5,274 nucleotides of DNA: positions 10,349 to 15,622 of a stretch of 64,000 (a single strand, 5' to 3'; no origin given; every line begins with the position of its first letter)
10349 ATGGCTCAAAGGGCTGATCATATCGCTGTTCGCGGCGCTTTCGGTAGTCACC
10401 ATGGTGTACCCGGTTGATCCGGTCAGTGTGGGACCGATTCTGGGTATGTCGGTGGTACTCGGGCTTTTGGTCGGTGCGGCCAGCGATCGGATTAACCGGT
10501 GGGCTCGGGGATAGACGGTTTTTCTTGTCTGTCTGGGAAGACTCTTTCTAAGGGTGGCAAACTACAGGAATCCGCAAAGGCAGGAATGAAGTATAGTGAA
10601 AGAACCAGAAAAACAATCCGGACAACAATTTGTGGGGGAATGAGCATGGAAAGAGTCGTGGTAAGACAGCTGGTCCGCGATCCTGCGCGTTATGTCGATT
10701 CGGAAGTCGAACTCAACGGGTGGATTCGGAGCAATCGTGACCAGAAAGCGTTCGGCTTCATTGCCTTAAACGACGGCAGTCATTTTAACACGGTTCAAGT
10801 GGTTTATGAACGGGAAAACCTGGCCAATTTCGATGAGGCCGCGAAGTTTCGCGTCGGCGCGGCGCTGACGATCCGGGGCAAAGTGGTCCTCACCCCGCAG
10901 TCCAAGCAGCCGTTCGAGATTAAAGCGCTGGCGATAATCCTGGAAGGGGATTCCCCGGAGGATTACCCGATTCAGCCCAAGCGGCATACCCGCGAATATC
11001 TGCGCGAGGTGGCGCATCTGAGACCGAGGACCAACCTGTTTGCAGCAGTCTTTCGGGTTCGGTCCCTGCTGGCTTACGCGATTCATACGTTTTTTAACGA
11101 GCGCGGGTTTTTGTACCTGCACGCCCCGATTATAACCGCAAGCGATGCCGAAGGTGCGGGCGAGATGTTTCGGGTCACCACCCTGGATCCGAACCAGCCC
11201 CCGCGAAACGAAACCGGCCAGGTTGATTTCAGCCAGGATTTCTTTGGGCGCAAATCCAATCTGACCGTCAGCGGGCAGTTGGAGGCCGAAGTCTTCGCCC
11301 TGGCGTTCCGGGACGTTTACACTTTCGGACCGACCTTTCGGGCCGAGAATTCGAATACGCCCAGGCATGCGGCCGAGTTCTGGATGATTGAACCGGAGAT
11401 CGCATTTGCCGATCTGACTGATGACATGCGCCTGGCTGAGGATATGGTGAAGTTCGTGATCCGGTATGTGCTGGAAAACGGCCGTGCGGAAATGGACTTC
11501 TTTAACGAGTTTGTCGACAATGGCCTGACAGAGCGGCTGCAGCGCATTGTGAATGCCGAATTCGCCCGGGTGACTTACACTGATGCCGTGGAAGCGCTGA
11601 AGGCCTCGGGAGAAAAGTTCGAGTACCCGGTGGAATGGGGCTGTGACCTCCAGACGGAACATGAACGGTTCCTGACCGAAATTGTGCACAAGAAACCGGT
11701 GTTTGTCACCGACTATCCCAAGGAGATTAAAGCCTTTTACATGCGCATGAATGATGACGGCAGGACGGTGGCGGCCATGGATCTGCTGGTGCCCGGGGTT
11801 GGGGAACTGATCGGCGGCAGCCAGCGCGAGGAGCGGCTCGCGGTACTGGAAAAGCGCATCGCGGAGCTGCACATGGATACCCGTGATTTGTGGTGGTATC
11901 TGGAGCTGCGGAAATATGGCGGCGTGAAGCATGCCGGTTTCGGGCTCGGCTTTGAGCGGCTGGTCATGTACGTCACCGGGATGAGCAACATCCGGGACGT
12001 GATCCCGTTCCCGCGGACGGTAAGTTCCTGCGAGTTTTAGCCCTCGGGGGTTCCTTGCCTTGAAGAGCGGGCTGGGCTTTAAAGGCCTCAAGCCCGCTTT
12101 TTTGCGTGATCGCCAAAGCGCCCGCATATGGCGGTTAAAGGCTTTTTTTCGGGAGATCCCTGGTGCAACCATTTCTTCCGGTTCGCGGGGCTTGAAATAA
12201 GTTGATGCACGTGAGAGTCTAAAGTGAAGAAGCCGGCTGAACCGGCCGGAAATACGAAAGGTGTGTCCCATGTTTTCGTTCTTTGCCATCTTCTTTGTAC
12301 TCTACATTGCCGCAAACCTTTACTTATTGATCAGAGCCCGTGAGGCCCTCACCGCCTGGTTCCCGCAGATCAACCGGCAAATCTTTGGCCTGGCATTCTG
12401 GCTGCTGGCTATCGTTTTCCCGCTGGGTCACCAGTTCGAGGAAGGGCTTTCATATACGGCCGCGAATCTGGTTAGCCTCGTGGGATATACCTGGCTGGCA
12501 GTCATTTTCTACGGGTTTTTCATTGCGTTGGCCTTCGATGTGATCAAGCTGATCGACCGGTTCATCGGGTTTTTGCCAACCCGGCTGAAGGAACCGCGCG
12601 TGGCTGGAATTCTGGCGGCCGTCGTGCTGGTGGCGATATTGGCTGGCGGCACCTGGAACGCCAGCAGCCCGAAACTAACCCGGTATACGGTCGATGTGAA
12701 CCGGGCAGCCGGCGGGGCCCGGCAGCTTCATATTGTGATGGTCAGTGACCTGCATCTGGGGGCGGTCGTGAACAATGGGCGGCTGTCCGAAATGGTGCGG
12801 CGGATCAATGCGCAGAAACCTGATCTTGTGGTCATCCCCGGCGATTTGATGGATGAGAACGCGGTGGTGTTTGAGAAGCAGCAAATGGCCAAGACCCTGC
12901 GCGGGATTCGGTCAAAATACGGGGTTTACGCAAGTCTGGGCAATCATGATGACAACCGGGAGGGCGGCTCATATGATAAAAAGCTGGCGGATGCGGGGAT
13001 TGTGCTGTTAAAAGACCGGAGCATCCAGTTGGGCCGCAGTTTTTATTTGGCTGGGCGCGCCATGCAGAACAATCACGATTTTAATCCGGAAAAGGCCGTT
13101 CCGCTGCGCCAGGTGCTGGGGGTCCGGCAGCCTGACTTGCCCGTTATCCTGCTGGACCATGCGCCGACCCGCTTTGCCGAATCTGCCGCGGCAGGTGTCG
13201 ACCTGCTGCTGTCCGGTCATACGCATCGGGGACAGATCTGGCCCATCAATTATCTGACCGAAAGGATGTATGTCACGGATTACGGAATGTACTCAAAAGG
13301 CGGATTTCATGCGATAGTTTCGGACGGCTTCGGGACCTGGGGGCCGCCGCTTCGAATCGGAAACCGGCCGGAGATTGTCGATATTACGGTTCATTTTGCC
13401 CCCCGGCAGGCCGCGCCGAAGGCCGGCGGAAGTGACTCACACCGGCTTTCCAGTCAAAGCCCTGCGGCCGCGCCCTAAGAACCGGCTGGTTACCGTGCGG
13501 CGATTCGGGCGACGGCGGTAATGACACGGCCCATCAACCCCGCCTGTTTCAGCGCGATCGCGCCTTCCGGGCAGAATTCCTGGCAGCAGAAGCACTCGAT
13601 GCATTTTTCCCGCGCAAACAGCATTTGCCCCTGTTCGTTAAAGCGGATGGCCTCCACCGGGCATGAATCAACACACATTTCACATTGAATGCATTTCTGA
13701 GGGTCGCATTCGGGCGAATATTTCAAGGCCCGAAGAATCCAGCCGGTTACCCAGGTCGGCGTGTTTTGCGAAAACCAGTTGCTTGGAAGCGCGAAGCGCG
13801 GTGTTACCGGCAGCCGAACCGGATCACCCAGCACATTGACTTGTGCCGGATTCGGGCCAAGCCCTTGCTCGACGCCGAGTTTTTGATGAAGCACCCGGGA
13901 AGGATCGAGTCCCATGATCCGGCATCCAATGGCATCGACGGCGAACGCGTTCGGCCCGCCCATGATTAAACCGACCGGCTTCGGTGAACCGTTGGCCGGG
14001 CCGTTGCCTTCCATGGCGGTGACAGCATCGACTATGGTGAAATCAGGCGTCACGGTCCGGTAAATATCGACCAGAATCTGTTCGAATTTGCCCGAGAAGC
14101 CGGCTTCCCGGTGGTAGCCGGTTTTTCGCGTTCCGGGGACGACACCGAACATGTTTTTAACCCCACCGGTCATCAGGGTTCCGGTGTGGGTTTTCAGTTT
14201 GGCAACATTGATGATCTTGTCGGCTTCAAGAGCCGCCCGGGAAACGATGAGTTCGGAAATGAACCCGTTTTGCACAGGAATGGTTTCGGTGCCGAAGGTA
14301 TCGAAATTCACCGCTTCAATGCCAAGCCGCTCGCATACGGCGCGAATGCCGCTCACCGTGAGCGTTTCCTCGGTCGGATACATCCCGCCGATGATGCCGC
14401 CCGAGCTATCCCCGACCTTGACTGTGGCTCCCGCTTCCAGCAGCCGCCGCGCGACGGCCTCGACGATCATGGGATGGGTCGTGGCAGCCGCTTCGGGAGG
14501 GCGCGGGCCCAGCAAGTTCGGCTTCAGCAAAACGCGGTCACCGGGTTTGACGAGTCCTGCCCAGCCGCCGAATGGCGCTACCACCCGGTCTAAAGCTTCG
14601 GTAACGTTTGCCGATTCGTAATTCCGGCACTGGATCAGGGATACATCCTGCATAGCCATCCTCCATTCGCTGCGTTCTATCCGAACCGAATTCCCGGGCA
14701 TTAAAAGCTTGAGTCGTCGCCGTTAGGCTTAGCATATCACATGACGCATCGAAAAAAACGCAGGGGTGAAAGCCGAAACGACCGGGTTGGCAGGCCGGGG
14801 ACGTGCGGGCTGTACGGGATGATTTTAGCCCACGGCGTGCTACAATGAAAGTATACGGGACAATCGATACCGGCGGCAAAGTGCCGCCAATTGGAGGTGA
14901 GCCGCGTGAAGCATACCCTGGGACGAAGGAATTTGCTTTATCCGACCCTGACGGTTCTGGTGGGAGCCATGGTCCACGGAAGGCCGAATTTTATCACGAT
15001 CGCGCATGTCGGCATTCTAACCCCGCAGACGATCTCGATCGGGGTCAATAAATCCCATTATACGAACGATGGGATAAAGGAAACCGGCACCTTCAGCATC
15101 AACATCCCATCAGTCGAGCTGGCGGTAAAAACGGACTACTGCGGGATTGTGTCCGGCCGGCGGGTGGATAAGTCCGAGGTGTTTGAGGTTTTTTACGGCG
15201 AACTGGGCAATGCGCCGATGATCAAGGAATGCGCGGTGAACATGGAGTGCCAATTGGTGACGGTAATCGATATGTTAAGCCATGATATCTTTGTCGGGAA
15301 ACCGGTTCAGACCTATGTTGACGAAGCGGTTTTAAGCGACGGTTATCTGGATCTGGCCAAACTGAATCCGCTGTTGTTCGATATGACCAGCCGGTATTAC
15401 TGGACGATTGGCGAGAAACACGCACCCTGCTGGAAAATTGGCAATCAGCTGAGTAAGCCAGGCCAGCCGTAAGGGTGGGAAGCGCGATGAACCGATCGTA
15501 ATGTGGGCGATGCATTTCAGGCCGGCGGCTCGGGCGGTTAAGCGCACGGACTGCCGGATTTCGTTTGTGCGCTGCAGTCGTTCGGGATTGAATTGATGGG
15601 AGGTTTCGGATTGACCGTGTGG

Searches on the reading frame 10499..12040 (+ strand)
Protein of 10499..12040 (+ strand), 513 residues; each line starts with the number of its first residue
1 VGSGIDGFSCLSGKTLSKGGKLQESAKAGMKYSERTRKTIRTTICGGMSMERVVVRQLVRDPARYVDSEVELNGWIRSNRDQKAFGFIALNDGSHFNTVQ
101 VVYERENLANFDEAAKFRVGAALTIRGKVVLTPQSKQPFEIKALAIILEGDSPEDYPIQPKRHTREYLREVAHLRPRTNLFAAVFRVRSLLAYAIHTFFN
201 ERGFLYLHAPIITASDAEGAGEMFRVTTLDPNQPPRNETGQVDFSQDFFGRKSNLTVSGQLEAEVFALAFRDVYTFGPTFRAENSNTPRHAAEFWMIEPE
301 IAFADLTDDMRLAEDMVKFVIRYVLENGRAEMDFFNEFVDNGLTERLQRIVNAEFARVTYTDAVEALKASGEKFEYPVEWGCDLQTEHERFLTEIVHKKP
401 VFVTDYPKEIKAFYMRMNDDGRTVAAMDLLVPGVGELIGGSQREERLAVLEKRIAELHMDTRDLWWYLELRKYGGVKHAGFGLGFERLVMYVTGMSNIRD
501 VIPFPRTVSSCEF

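Call 27: search_protein_families(library=pfam, proteins=[window:10499-12040:+], max_evalue=0.001)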
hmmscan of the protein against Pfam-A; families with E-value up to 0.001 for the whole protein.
window:10499-12040:+ (513 aa): 2 families
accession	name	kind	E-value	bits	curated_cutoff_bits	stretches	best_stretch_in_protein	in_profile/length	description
PF00152.25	tRNA-synt_2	-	2.9e-64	217.5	25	1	171-507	8-307/308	tRNA synthetases class II (D, K and N)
PF01336.31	tRNA_anti-codon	-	2.6e-09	37.3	27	1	70-146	1-72/75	OB-fold nucleic acid binding domain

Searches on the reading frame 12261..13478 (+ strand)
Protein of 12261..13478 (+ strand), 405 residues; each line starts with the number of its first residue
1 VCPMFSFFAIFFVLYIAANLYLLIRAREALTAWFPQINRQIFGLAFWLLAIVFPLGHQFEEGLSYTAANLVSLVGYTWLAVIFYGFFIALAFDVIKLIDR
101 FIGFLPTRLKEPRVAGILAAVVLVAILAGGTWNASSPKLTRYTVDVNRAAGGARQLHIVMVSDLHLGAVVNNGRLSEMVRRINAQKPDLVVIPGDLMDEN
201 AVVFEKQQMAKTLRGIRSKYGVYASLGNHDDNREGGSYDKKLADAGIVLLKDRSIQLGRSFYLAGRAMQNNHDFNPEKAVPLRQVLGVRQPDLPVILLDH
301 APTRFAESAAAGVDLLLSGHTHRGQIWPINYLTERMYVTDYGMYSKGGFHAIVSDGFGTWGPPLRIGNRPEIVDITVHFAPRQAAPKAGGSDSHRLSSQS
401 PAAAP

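Call 27: search_protein_families(library=pfam, proteins=[window:12261-13478:+], max_evalue=0.001)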
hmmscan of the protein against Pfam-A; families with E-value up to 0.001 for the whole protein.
window:12261-13478:+ (405 aa): 2 families
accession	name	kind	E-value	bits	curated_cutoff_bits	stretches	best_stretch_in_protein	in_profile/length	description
PF00149.33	Metallophos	-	3.2e-14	54.2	21.5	1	157-323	2-190/191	Calcineurin-like phosphoesterase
PF12850.12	Metallophos_2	-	5.5e-07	30.2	27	1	157-325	2-120/154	Calcineurin-like phosphoesterase superfamily domain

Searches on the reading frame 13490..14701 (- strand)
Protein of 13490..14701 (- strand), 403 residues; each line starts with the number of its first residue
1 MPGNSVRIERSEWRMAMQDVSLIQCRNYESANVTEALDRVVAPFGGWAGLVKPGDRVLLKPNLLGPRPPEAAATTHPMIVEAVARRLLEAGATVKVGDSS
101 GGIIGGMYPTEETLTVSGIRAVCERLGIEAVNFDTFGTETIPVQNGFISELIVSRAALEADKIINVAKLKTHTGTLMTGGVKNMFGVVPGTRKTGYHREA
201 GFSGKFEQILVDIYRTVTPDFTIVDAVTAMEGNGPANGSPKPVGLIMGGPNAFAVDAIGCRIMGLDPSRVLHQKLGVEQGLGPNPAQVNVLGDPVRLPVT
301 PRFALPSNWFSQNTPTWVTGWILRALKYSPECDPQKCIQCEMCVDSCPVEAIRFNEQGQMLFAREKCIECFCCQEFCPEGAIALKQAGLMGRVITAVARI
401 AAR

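Call 27: search_protein_families(library=pfam, proteins=[window:13490-14701:-], max_evalue=0.001)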
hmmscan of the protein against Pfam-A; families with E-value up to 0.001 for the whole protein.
window:13490-14701:- (403 aa): 10 families
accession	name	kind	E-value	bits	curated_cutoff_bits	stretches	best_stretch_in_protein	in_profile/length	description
PF04015.17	DUF362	-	5.3e-57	193.5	24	1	57-261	1-200/200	Domain of unknown function (DUF362)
PF12838.12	Fer4_7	-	7.5e-08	33.2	27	1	336-381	1-52/52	4Fe-4S dicluster domain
PF00037.32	Fer4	-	1.9e-07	31.1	21.1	1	333-353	4-24/24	4Fe-4S binding domain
PF14697.11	Fer4_21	-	5.8e-07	30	35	1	333-383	4-58/59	4Fe-4S dicluster domain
PF13237.11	Fer4_10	-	1.7e-06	28.3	25.5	1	332-378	4-53/53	4Fe-4S dicluster domain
PF12837.12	Fer4_6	-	3.1e-06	27.3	25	1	332-352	4-24/24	4Fe-4S binding domain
PF13187.11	Fer4_9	-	3.4e-06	27.4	27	1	336-382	1-52/52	4Fe-4S dicluster domain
PF13484.11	Fer4_16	-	1.4e-05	26.2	30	0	336-355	1-20/66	4Fe-4S double cluster binding domain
PF12797.12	Fer4_2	-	8.3e-05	22.7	24.5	0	360-379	3-22/22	4Fe-4S binding domain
PF12800.12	Fer4_4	-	0.00068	20.2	24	0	334-349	1-16/17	4Fe-4S binding domain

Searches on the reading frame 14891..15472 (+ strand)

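Call 30: search_protein_families(library=pfam, proteins=[window:14891-15472:+], max_evalue=0.001)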
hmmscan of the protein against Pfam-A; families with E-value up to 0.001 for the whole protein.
window:14891-15472:+ (193 aa): 1 family
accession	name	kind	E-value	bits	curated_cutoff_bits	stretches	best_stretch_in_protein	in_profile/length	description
PF01613.24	Flavin_Reduct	-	4.3e-20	72.8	27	1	17-162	4-143/153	Flavin reductase like domain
